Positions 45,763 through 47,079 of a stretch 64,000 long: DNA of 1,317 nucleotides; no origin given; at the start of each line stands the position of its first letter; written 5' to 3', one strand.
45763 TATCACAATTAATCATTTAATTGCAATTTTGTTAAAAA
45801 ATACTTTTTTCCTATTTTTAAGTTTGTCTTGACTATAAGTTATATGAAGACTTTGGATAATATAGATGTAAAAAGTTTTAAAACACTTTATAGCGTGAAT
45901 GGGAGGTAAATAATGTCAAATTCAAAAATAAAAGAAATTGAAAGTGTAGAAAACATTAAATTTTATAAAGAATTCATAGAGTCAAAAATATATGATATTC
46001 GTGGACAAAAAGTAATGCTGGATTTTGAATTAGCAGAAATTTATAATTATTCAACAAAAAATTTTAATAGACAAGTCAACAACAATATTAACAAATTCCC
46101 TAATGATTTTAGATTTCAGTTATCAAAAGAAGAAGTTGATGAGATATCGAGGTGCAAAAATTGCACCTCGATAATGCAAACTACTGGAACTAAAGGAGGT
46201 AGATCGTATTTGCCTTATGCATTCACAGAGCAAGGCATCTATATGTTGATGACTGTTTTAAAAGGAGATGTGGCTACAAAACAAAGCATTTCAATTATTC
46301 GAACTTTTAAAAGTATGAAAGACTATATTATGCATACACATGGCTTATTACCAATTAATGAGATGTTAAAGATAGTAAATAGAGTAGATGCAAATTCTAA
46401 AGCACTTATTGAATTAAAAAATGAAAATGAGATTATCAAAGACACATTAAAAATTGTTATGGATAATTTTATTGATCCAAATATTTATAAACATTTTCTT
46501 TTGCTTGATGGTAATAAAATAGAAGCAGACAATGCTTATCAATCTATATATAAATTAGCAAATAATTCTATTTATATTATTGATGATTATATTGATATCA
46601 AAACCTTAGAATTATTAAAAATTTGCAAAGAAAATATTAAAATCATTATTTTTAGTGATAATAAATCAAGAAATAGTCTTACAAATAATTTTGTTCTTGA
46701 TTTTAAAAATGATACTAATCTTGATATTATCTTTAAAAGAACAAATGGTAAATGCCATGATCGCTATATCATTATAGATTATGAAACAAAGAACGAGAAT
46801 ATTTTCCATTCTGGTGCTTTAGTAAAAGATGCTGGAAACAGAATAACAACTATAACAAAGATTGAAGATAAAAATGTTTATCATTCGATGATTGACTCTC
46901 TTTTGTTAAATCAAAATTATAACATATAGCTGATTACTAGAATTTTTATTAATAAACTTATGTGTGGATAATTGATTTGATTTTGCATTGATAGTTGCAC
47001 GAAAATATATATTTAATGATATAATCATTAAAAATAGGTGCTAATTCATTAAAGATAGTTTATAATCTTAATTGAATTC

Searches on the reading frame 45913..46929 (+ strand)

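Call 37: search_protein_families(library=pfam, proteins=[window:45913-46929:+], max_evalue=0.001)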
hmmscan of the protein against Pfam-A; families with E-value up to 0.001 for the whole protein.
window:45913-46929:+ (338 aa): 2 families
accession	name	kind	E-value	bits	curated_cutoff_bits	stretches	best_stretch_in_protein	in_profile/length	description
PF10543.14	ORF6N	-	1e-31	109.5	27.8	1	24-115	1-86/86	ORF6N domain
PF09669.15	Phage_pRha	-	0.00018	22.5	29.9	1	73-136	41-90/91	Phage regulatory protein Rha (Phage_pRha)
